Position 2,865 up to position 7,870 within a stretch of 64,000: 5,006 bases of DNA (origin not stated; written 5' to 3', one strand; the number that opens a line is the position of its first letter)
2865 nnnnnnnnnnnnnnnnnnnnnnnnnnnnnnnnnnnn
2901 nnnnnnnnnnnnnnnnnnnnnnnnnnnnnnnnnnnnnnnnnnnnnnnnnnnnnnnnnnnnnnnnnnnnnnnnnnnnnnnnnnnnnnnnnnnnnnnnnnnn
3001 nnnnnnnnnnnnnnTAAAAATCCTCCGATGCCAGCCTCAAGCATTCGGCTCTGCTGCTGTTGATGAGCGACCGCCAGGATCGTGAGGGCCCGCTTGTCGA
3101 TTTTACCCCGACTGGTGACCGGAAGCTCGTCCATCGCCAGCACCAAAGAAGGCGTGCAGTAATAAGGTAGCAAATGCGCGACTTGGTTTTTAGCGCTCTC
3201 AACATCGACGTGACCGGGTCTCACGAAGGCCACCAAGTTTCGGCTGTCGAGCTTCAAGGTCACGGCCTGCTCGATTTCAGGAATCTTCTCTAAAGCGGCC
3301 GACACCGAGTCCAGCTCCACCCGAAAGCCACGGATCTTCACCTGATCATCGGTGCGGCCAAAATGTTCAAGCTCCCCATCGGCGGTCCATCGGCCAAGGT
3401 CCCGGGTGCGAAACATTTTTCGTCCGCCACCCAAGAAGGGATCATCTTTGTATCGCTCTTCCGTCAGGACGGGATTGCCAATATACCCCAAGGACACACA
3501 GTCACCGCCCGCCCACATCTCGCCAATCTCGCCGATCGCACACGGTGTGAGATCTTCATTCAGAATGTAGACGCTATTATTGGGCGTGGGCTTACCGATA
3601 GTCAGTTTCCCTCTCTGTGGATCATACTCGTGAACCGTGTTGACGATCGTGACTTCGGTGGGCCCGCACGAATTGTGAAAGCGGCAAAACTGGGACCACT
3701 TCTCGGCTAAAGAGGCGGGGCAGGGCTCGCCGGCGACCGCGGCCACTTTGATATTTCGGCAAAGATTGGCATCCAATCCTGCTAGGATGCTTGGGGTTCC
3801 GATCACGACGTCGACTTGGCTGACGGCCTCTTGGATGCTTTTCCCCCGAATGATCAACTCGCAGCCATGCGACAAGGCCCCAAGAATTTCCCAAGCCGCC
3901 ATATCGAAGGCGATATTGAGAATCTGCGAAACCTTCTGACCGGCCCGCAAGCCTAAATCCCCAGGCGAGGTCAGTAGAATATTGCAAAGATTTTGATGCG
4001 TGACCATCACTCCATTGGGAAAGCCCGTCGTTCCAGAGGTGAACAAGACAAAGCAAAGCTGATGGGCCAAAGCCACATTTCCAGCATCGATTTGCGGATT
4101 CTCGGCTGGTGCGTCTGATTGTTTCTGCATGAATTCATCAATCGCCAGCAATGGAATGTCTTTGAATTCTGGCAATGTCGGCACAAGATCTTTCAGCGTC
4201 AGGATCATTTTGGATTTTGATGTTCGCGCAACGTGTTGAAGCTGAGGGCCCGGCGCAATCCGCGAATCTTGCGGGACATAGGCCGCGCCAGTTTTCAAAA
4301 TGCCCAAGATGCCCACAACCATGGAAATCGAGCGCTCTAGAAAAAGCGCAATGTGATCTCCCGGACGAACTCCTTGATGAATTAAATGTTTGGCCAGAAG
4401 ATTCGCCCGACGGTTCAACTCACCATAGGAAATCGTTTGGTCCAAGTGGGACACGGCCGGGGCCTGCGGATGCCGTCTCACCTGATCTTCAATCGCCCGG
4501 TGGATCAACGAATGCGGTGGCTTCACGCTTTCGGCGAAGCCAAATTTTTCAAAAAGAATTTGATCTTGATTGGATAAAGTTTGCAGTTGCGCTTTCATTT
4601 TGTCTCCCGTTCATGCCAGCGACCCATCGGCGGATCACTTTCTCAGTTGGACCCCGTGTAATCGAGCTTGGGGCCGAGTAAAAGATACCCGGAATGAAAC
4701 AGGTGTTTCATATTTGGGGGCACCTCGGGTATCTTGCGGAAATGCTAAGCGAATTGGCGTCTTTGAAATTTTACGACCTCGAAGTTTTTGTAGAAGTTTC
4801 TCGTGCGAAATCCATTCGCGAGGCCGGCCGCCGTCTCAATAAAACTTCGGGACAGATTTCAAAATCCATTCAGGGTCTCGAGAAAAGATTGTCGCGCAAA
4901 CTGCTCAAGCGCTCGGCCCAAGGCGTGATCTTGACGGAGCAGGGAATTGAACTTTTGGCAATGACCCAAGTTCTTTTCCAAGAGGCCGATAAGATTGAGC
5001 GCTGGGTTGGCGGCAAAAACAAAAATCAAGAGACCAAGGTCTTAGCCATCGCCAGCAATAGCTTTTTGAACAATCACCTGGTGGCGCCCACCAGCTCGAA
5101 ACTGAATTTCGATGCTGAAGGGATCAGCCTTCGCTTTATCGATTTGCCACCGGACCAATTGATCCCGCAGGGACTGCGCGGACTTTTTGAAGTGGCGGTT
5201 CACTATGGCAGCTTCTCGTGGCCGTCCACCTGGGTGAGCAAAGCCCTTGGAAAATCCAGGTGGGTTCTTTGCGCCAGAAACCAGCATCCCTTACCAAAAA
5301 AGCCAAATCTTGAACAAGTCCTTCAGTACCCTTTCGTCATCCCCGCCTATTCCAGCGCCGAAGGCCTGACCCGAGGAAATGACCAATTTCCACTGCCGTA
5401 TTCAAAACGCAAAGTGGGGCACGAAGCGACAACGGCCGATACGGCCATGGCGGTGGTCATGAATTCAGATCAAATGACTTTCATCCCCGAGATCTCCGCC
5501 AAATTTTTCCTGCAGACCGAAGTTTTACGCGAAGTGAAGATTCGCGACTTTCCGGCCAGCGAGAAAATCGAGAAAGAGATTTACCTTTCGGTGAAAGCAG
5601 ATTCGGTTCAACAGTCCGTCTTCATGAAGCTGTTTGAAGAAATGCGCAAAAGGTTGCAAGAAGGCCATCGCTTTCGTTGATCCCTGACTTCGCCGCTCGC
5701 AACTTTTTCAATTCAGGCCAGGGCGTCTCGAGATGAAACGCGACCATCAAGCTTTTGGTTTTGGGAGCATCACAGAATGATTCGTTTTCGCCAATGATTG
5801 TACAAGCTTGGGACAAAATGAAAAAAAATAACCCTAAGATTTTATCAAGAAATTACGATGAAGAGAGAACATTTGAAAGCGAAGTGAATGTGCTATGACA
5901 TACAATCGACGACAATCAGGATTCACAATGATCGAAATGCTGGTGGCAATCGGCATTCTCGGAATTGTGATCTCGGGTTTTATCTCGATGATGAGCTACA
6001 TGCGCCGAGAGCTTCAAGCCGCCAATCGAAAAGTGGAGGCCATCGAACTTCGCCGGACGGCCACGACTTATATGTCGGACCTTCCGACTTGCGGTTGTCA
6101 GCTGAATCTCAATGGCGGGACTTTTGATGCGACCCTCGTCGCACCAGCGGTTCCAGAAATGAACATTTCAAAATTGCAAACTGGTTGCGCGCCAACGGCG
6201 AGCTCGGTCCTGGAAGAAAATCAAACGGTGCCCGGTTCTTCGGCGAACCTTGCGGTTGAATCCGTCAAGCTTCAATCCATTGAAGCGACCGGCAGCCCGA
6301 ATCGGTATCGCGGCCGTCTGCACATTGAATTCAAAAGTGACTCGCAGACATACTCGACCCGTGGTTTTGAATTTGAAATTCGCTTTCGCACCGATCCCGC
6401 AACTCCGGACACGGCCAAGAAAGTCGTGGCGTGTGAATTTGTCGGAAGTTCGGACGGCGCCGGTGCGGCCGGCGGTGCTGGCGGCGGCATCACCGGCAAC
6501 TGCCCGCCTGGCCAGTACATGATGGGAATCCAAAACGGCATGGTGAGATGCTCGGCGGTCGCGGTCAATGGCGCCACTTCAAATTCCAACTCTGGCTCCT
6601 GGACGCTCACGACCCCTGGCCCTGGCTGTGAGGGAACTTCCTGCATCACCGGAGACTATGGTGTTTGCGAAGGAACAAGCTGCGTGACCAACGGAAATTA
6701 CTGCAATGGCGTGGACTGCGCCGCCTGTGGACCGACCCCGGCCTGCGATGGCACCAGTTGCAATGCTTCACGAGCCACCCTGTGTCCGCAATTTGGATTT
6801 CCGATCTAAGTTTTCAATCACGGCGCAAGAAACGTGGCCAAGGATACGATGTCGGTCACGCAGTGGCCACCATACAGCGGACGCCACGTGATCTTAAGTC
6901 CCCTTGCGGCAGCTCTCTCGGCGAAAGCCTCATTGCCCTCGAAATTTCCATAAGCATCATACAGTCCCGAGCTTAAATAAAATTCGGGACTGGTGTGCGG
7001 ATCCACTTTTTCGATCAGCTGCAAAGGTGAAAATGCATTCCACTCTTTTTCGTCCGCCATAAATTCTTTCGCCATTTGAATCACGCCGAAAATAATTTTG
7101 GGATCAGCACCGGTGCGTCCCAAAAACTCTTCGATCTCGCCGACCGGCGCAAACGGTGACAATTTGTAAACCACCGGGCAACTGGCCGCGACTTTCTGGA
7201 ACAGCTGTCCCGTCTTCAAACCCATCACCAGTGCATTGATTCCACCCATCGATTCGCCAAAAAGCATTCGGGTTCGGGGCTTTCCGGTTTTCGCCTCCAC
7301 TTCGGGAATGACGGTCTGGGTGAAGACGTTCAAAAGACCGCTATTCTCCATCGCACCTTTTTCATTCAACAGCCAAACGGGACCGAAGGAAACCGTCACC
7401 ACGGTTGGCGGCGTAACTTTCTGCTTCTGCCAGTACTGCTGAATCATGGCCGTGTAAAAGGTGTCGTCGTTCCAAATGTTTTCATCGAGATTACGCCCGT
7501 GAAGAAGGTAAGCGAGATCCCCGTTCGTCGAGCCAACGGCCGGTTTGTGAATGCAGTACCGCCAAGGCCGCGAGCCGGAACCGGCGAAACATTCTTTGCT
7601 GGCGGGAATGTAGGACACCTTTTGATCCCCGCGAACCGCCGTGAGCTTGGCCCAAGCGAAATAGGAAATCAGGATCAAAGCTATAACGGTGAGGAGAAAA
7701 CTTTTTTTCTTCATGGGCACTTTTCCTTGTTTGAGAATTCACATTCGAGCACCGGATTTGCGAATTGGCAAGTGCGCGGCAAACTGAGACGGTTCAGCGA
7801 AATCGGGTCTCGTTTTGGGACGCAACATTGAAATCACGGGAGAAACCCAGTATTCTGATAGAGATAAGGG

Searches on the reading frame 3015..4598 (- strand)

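Call 91: search_protein_families(library=pfam, proteins=[window:3015-4598:-], max_evalue=0.0001)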
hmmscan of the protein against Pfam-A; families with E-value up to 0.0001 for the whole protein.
window:3015-4598:- (528 aa): 1 family
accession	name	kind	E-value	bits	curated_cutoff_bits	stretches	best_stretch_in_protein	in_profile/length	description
PF00501.34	AMP-binding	-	1e-66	225.8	29.9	1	37-372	2-383/384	AMP-binding enzyme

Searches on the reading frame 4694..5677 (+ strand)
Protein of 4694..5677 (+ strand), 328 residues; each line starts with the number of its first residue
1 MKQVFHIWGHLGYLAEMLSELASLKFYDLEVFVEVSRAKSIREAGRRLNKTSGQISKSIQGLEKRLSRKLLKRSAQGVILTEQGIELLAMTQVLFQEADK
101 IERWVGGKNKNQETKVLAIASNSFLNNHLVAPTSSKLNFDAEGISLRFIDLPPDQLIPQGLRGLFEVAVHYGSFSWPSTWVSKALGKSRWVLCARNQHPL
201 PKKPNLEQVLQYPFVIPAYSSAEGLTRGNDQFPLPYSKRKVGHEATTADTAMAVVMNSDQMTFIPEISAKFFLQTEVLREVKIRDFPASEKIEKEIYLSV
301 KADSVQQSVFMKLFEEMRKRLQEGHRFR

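Call 91: search_protein_families(library=pfam, proteins=[window:4694-5677:+], max_evalue=0.0001)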
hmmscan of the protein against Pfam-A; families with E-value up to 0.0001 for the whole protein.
window:4694-5677:+ (328 aa): 2 families
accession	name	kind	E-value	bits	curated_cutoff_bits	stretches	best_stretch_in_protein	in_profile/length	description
PF03466.25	LysR_substrate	-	1.3e-14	54.5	28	1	111-321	2-208/209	LysR substrate binding domain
PF00126.33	HTH_1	-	5e-14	52.4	26.6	1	28-84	3-59/60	Bacterial regulatory helix-turn-helix protein, lysR family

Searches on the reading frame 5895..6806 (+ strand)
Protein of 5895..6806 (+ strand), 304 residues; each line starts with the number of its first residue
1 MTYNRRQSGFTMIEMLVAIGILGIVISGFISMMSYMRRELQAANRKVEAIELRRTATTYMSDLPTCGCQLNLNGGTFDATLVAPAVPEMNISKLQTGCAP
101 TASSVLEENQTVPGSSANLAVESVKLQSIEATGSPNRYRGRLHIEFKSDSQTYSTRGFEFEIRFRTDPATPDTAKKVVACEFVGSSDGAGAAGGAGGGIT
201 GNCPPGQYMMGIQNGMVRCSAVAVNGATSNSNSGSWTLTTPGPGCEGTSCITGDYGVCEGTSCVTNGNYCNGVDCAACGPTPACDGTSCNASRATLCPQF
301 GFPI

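Call 91: search_protein_families(library=pfam, proteins=[window:5895-6806:+], max_evalue=0.0001)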
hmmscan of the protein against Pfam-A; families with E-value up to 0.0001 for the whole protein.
window:5895-6806:+ (304 aa): 1 family
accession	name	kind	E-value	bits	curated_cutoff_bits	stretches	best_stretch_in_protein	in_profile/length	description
PF07963.17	N_methyl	-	6.9e-09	35.3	21.2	1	4-28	1-25/27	Prokaryotic N-terminal methylation motif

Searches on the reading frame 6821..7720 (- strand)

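Call 91: search_protein_families(library=pfam, proteins=[window:6821-7720:-], max_evalue=0.0001)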
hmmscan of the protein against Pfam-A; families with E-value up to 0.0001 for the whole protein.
window:6821-7720:- (300 aa): 1 family
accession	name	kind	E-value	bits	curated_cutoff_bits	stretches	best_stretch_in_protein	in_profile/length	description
PF00756.26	Esterase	-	2.2e-12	47.7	22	1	66-276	23-216/251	Putative esterase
